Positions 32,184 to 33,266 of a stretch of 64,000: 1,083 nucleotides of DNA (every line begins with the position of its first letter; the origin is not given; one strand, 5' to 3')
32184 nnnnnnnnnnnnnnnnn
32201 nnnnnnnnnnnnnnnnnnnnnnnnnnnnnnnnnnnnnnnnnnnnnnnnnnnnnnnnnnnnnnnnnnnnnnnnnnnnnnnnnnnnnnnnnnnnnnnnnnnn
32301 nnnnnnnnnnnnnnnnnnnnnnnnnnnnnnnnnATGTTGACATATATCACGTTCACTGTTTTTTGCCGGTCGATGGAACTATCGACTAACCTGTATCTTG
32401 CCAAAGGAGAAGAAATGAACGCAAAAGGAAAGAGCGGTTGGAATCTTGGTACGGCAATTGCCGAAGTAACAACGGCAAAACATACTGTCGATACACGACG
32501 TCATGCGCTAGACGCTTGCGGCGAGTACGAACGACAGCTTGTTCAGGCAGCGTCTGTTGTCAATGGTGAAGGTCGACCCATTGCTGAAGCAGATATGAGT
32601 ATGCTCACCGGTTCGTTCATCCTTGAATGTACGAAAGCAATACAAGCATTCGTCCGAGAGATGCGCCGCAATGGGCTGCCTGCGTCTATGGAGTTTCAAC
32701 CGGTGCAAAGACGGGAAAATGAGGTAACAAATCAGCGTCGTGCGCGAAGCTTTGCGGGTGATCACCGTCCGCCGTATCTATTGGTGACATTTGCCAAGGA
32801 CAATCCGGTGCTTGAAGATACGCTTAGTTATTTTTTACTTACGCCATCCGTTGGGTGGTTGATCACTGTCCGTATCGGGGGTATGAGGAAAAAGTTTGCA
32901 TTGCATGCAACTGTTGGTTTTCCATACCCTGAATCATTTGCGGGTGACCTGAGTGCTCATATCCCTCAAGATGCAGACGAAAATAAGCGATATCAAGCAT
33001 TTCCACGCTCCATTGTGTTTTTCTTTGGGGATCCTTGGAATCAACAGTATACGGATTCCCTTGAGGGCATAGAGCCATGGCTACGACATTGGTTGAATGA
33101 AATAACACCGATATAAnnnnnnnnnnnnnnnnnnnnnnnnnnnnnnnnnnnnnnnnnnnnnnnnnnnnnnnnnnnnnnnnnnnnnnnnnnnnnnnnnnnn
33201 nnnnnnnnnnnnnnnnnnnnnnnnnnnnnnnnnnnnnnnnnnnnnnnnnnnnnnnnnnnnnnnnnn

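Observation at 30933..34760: A 3.8-kb island of unknown genes splits the universally conserved nusG–rplK junction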

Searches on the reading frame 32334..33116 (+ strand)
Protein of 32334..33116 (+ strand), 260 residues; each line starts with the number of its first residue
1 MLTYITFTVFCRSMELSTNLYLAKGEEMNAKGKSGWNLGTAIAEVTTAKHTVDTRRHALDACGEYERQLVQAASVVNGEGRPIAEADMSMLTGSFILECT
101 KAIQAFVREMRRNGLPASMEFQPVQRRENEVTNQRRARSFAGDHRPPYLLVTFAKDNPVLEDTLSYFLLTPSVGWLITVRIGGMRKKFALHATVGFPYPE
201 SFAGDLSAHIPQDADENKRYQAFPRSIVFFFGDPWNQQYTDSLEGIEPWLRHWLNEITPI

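Call 3: search_protein_families(library=pfam, proteins=[window:32334-33116:+], max_evalue=1)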
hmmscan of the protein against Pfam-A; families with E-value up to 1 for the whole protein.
window:32334-33116:+ (260 aa): 0 families

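Call 14: find_homologous_proteins(query=window:32415-33116:+, max_evalue=0.01)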
Query window:32415-33116:+ (233 aa): 3 proteins with E <= 0.01 among 195 candidates.
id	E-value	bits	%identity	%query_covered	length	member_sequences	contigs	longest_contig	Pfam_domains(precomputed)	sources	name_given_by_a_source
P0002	3.1e-156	536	100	100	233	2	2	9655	-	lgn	-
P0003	4.4e-106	372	71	100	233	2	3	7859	-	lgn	-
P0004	4.6e-81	290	65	82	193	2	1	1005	-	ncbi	-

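Call 15: find_encoding_contigs(protein=P0003, flank=10000, max_places=10)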
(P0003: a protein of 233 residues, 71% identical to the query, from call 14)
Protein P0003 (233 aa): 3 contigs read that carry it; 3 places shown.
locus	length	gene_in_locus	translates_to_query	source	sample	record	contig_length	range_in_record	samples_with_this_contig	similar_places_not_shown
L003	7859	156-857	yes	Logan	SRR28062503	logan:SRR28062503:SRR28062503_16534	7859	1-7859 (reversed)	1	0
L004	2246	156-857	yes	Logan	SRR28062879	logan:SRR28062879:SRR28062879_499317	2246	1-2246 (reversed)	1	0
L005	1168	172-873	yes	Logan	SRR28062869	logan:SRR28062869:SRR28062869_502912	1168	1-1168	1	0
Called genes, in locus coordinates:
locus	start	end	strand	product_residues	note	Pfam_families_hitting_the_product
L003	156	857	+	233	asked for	-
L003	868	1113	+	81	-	-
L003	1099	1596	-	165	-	-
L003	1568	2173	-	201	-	-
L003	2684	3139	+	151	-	-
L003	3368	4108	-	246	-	PF02357:NusG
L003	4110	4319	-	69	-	PF00584:SecE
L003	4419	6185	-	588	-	-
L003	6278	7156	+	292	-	PF00483:NTP_transferase, PF12804:NTP_transf_3 (weak)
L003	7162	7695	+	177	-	-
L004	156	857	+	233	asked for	-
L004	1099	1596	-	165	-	-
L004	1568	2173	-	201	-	-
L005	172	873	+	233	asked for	-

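Call 16: find_encoding_contigs(protein=P0004, flank=10000, max_places=10)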
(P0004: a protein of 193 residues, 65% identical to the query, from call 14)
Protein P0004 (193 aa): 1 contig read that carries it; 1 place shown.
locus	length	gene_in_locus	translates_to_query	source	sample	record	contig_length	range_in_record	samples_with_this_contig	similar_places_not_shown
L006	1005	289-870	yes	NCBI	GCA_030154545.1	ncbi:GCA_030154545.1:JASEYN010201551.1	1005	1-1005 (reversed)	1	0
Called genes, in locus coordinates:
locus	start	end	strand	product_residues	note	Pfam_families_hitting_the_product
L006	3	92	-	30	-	?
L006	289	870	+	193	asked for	-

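Call 34: search_protein_representatives(alignment_id=A2)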
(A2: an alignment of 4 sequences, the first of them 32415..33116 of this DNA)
Query: 4 sequences, 225 profile positions. Proteins with E-value up to 0.001 (for the whole library): 8; up to 1e-10: 7; up to 1e-30: 4. The best 8 are listed.
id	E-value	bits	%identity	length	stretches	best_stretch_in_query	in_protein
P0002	3.8e-118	409.4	-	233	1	1-225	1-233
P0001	2.7e-73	262.7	-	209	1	1-222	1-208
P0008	1.8e-43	165.1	-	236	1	3-222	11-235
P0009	8.8e-42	159.6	-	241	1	4-223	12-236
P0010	6.0e-26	107.8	-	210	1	1-222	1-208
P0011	1.8e-25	106.3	-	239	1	4-224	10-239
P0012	9.5e-16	74.5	-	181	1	25-219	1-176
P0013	2.3e-10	56.9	-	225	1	18-220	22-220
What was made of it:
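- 32415..33116 (+): ORF2 = family A, subfamily A2 (233 aa). Cytoplasmic. The model shows an N-terminal long helical hairpin and a C-terminal antiparallel beta-sheet domain. Homologues: calls 14, 34.
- Only 8 clusters in 1.84 billion representatives (call 34).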

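Call 36: find_encoding_contigs(protein=P0010, flank=10000, max_places=6)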
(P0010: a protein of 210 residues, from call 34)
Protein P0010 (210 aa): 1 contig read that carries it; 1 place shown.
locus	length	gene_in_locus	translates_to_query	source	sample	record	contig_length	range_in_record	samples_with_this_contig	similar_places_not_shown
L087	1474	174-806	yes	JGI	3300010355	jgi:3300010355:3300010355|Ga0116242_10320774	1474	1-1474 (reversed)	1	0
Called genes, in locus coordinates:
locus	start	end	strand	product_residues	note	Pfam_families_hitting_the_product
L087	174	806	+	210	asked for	-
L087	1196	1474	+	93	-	?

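Call 37: find_encoding_contigs(protein=P0008, flank=10000, max_places=6)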
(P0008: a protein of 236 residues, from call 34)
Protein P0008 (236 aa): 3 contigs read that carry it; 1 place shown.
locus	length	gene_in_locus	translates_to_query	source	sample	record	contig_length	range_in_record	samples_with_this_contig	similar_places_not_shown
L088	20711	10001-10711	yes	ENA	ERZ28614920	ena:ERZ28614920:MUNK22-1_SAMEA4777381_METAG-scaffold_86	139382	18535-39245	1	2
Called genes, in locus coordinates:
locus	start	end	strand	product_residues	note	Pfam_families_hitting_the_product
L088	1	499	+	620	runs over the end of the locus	PF00456:Transketolase_N, PF02779:Transket_pyr, PF22613:Transketolase_C_1, PF02780:Transketolase_C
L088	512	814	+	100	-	-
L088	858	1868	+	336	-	PF01467:CTP_transf_like (weak), PF04019:DUF359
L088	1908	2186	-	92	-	-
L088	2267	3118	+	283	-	PF01087:GalP_UDP_transf (faint), PF16268:DUF4921 (faint), PF16285:DUF4931_N (weak), PF19327:Ap4A_phos_N (faint)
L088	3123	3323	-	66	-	PF12728:HTH_17, PF13411:MerR_1, PF00376:MerR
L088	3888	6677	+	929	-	PF03699:UPF0182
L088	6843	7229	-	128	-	PF16320:Ribosomal_L12_N, PF00542:Ribosomal_L12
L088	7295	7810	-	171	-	PF00466:Ribosomal_L10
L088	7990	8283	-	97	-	-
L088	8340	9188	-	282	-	PF00687:Ribosomal_L1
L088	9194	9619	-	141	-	PF03946:Ribosomal_L11_N, PF00298:Ribosomal_L11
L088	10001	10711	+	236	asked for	-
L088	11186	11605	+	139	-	-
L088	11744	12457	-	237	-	PF02357:NusG, PF00467:KOW (weak)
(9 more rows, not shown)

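Call 38: find_encoding_contigs(protein=P0009, flank=8000, max_places=4)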
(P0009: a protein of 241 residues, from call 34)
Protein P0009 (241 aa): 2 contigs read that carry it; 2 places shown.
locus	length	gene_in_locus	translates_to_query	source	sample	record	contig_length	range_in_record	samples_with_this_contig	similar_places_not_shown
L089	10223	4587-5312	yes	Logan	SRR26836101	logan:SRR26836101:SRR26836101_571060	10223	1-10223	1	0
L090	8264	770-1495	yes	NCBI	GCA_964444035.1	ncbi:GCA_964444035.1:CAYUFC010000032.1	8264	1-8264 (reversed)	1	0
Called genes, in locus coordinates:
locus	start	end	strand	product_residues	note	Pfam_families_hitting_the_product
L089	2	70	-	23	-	?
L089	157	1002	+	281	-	PF16268:DUF4921 (faint), PF16285:DUF4931_N (weak), PF01087:GalP_UDP_transf (weak), PF02744:GalP_UDP_tr_C (weak)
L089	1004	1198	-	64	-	PF12728:HTH_17, PF00376:MerR, PF13411:MerR_1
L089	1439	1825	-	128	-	PF16320:Ribosomal_L12_N, PF00542:Ribosomal_L12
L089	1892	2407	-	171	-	PF00466:Ribosomal_L10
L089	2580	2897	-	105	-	-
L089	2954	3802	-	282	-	PF00687:Ribosomal_L1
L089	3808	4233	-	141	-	PF03946:Ribosomal_L11_N, PF00298:Ribosomal_L11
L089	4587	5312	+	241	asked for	-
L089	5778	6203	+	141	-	-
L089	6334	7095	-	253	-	PF02357:NusG, PF00467:KOW (weak)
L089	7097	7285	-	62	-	PF00584:SecE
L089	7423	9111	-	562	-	-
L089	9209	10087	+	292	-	PF00483:NTP_transferase, PF12804:NTP_transf_3 (weak)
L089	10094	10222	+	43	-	?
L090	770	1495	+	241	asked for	-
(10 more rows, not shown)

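Call 39: find_encoding_contigs(protein=P0011, flank=8000, max_places=4)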
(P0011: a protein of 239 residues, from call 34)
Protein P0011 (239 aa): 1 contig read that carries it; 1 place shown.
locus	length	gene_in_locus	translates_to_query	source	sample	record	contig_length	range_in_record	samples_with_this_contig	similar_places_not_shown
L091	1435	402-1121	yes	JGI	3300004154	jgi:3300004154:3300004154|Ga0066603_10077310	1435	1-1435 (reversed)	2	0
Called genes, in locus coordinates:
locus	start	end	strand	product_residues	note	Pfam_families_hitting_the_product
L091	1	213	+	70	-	?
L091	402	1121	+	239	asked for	-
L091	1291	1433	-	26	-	?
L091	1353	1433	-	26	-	?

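Call 40: find_encoding_contigs(protein=P0013, flank=8000, max_places=4)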
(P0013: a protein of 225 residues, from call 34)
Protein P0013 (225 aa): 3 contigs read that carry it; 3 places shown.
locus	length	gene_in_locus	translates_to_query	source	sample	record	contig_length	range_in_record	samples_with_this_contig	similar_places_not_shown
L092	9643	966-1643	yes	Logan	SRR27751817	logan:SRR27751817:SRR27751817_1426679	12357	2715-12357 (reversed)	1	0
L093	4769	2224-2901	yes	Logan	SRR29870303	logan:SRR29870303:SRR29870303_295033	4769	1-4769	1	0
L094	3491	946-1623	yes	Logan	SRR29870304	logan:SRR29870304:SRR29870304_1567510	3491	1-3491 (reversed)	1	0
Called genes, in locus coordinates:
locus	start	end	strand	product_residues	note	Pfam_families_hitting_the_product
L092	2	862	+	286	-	?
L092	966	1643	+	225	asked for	-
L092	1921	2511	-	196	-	-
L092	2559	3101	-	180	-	-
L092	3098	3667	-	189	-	-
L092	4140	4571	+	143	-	-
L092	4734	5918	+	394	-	-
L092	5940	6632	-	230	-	PF02357:NusG, PF00467:KOW (weak)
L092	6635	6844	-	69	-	PF00584:SecE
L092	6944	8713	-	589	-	-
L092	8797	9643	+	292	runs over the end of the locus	PF00483:NTP_transferase, PF12804:NTP_transf_3 (weak)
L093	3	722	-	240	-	?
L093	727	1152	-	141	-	PF03946:Ribosomal_L11_N, PF00298:Ribosomal_L11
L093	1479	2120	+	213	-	-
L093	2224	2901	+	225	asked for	-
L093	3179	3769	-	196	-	-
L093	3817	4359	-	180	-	-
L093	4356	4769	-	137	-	?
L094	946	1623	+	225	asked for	-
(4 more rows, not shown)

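Call 41: predict_structure(alignment_id=A2)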
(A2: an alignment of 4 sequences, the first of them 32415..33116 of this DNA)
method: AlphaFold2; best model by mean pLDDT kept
length: 233 residues; sequences in the alignment: 4
mean_pLDDT: 55.6   pTM: 0.48
mean pLDDT of the five models: 55.6, 53.5, 51.7, 50.5, 48.2
residues with pLDDT >= 90: 0; 70-90: 55; 50-70: 73; < 50: 105
segments of 3 or more residues with pLDDT < 50: 1-9, 28-55, 98-143, 170-184
pLDDT, mean of each block of 10 residues (from residue 1): 42 62 56 39 41 49 56 73 82 65 39 37 34 39 61 83 66 43 48 54 65 68 77 56
secondary structure, 60 per line:
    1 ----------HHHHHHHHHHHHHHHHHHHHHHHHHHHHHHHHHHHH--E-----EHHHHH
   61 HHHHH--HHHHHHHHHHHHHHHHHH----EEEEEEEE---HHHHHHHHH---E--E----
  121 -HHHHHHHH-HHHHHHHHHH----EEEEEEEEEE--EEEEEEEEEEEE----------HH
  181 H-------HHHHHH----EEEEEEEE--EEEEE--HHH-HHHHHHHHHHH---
elements in order: H11-46 H56-65 H68-85 E90-97 H101-109 H122-129 H131-140 E145-154 E157-168 H189-194 E199-206 E209-213 H220-230
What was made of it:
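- Tried and rejected: The first AF2 run with 4 sequences was poor (pLDDT 55.6, call 41) and was replaced by the 10-sequence run.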

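Call 46: search_solved_structures(query=A5, max_evalue=10)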
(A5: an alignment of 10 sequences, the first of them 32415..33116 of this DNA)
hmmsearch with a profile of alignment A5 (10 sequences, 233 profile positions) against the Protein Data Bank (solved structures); distinct sequences matched with E-value up to 10: 2.
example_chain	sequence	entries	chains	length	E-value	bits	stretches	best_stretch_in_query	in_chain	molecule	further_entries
9e71_Bb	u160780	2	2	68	1.1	12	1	49-102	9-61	aS35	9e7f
9lm9_A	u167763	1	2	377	1.4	11.6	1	2-64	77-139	bvFP-Pfr16.v14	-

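Call 47: search_protein_families(library=pfam, alignment_id=A5, max_evalue=1)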
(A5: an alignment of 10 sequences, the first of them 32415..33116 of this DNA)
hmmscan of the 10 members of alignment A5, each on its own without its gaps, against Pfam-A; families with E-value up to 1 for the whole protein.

A. member 1, window:32415-33116:+ (233 aa): 0 families

B. families by the number of members that match (of 10 scanned): 6 families
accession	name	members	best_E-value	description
PF12452.13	DUF3685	1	0.0081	Protein of unknown function (DUF3685)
PF17271.8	Usher_TcfC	1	0.0097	TcfC Usher-like barrel domain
PF12965.13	DUF3854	1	0.029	Domain of unknown function (DUF3854)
PF16437.10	DUF5034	1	0.067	Domain of unknown function (DUF5034)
PF18396.7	TBK1_ULD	1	0.14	TANK binding kinase 1 ubiquitin-like domain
PF13375.12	RnfC_N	1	0.22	RnfC Barrel sandwich hybrid domain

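Call 48: search_protein_families(library=padloc, proteins=[window:32415-33116:+, L092:1921-2511:-, L092:4734-5918:+, L093:1479-2120:+], max_evalue=0.1)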
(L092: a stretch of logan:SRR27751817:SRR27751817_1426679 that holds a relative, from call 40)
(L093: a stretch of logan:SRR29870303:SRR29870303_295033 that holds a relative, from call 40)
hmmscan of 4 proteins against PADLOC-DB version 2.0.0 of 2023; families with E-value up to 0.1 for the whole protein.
window:32415-33116:+ (233 aa): 0 families

L092:1921-2511:- (196 aa): 1 family
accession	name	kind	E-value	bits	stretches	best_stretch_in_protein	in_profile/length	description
PDLC03548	REase_II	-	0.013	12.9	1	14-84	22-87/290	Type II restriction enzyme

L092:4734-5918:+ (394 aa): 0 families

L093:1479-2120:+ (213 aa): 0 families

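Call 49: search_protein_families(library=phrogs, proteins=[window:32415-33116:+, L092:1921-2511:-, L092:4734-5918:+, L093:1479-2120:+], max_evalue=0.1)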
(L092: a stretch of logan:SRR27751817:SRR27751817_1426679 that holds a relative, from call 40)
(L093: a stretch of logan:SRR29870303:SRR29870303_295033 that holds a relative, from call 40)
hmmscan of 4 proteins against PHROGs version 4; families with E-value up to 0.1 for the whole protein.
window:32415-33116:+ (233 aa): 0 families

L092:1921-2511:- (196 aa): 0 families

L092:4734-5918:+ (394 aa): 0 families

L093:1479-2120:+ (213 aa): 3 families
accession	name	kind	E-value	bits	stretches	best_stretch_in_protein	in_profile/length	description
phrog_2192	-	unknown function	0.047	15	0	23-60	37-73/86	-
phrog_3687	-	unknown function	0.058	14.5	0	89-111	5-27/50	-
phrog_34475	-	unknown function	0.095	14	0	39-69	53-83/112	-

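Call 50: search_protein_families(library=ncbifam, proteins=[window:32415-33116:+, L092:1921-2511:-, L092:4734-5918:+, L093:1479-2120:+], max_evalue=0.1)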
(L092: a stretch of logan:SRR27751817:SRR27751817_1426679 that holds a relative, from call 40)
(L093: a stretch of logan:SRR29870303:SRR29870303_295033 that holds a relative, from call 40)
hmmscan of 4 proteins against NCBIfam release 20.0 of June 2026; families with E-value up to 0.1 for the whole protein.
window:32415-33116:+ (233 aa): 0 families

L092:1921-2511:- (196 aa): 0 families

L092:4734-5918:+ (394 aa): 0 families

L093:1479-2120:+ (213 aa): 0 families

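Call 52: predict_structure(alignment_id=A5)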
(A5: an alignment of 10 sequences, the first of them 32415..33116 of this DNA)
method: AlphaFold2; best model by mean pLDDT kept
length: 233 residues; sequences in the alignment: 10
mean_pLDDT: 86.3   pTM: 0.79
mean pLDDT of the five models: 86.3, 81.9, 80.1, 77.2, 75.3
residues with pLDDT >= 90: 122; 70-90: 81; 50-70: 25; < 50: 5
segments of 3 or more residues with pLDDT < 50: 1-5
pLDDT, mean of each block of 10 residues (from residue 1): 53 86 89 91 91 88 96 97 95 92 65 74 83 71 94 92 95 87 88 93 84 92 93 72
secondary structure, 60 per line:
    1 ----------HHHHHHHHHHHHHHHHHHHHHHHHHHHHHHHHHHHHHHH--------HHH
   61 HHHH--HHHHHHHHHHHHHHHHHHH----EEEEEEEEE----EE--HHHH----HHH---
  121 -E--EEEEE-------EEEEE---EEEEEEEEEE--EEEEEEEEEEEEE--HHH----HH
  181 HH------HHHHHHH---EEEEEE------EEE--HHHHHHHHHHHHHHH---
elements in order: H11-49 H58-64 H67-85 E90-98 H107-110 E125-129 E137-141 E145-154 E157-169 H179-182 H189-195 E199-204 E211-213 H216-230
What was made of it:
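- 32415..33116 (+): AF2 pLDDT 86.3, pTM 0.79 (call 52).
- Checked: A 10-sequence alignment of family A gives a confident AlphaFold model (pLDDT 86.3, call 52).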

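Call 56: fold_search(model_id=the predicted structure, library=pdb)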
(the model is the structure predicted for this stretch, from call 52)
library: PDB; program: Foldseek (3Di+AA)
matches with E <= 10: 274; with E <= 0.001: 0
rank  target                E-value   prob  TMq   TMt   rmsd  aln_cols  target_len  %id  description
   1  8h8d_C                1.0e-01  0.04  0.10  0.08  22.6       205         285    8  Structure of Xenopus tropicalis acid-sensitive outwardly rectifying channel ASOR trimer bound with tRNA (intermediate  (released 2024-05-01)
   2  8ham_K                1.5e-01  0.16  0.16  0.09  17.9       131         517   14  Cryo-EM structure of the CBP catalytic core bound to the H4K12acK16ac nucleosome, class 2 (released 2023-05-17)
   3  5lkz                  1.9e-01  0.30  0.18  0.09  14.4       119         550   13  Crystal structure of the p300 acetyltransferase catalytic core with crotonyl-coenzyme A. (released 2016-11-02)
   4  7jna_A                1.9e-01  0.05  0.10  0.09  25.0       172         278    6  Cryo-EM structure of human proton-activated chloride channel PAC at pH 8 (released 2020-11-11)
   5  8h8f_A                2.1e-01  0.04  0.10  0.09  23.0       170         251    9  Structure of Xenopus tropicalis acid-sensitive outwardly rectifying channel ASOR (resting state) (released 2024-05-01)
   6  8hah_K                2.4e-01  0.33  0.18  0.09  10.2       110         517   13  Cryo-EM structure of the p300 catalytic core bound to the H4K12acK16ac nucleosome, class 2 (3.9 angstrom resolution) (released 2023-05-17)
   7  8gzc_B                2.7e-01  0.16  0.17  0.10  18.2       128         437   12  Crystal structure of EP300 HAT domain in complex with compound 10 (released 2023-01-11)
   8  8cna                  2.7e-01  0.16  0.17  0.09  18.2       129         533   15  Crystal structure of CREBBP-R1446C histone acetyltransferase domain in complex with a bisubstrate inhibitor, Lys-CoA (released 2024-03-06)
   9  8haj_K                3.0e-01  0.18  0.17  0.09  18.2       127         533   12  Cryo-EM structure of the p300 catalytic core bound to the H4K12acK16ac nucleosome, class 2 (4.8 angstrom resolution) (released 2023-05-17)
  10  7tch_A                3.0e-01  0.07  0.13  0.06  17.3       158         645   10  BceAB E169Q variant ATP-bound conformation (released 2022-04-06)
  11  5lku                  3.4e-01  0.21  0.18  0.09  14.4       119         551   13  Crystal structure of the p300 acetyltransferase catalytic core with coenzyme A. (released 2016-11-02)
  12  8cnd                  3.4e-01  0.18  0.18  0.09  18.1       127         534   13  Crystal structure of CREBBP-Y1482N histone acetyltransferase domain in complex with a bisubstrate inhibitor, Lys-CoA (released 2024-03-06)
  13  5tod_D                3.4e-01  0.10  0.13  0.17  13.5       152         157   10  Transmembrane protein 24 SMP domain (released 2017-03-01)
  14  3u50                  3.8e-01  0.04  0.12  0.15  12.9       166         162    7  Crystal Structure of the Tetrahymena telomerase processivity factor Teb1 OB-C (released 2011-12-14)
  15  6gyr_A                4.3e-01  0.16  0.17  0.08  14.1       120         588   13  Transcription factor dimerization activates the p300 acetyltransferase (released 2018-10-17)
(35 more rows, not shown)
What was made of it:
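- On Known protein fold (PDB, BFVD): PDB best E 0.1, TMq <=0.21 (call 56).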

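Call 59: fold_search(model_id=the predicted structure, library=viral)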
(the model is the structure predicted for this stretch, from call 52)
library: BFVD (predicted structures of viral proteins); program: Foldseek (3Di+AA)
matches with E <= 10: 451; with E <= 0.001: 0
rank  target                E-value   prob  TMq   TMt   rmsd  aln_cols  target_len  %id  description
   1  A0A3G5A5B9            3.0e-03  0.15  0.10  0.10  21.5       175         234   10  Uncharacterized protein [Hyperionvirus sp.]
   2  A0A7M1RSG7            1.6e-02  0.25  0.15  0.18  22.7       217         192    7  Lysis regulatory protein-like protein [uncultured phage cr6_1]
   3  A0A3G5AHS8            4.9e-02  0.75  0.20  0.23   6.6       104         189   10  Uncharacterized protein [Solivirus sp.]
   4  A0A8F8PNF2            4.9e-02  0.16  0.18  0.10  22.3       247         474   11  Uncharacterized protein [Clandestinovirus]
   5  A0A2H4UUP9            9.6e-02  0.08  0.11  0.15  19.5       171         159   10  Uncharacterized protein [Bodo saltans virus]
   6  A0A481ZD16            1.1e-01  0.08  0.13  0.12  16.4       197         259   11  Transmembrane protein [Pithovirus LCPAC404]
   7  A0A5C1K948            1.1e-01  0.07  0.13  0.05  23.9       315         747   11  Portal protein [Shigella phage SGF2]
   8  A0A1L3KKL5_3          1.8e-01  0.21  0.23  0.06  13.4       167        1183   11  (no name in the UniProt tables at hand)
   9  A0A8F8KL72            2.2e-01  0.16  0.17  0.15  19.9       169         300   10  Uncharacterized protein [Clandestinovirus]
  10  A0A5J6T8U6            2.2e-01  0.10  0.14  0.10  25.2       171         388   10  (no name in the UniProt tables at hand)
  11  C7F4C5                2.4e-01  0.06  0.14  0.05  14.5       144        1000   13  (no name in the UniProt tables at hand)
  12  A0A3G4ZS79            2.5e-01  0.23  0.17  0.16  14.5       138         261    9  Uncharacterized protein [Edafosvirus sp.]
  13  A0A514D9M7            2.7e-01  0.03  0.11  0.10  37.0       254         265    9  Uncharacterized protein (Fragment) [Leviviridae sp.]
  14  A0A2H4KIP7            3.0e-01  0.07  0.18  0.19  10.9       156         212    7  (no name in the UniProt tables at hand)
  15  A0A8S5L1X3            3.0e-01  0.02  0.09  0.06  29.2       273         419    5  Maturation protein [ssRNA phage Gerhypos.3_2]
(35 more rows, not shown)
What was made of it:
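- On Known protein fold (PDB, BFVD): BFVD best E 0.003, TMq 0.10 (call 59).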

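Call 99: find_related_loci(query=window:32415-33116:+, collection=viral_contigs, flank=5000)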
Query window:32415-33116:+ (233 aa) in viral_contigs; peptide patterns used: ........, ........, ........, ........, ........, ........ (x = any residue, [..] = any of these).
7 stretches matched a pattern, but none encodes a relative of the query by tblastn (E <= 1e-3).
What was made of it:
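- Tried and rejected: The single-protein scan of viral contigs found nothing (call 99).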
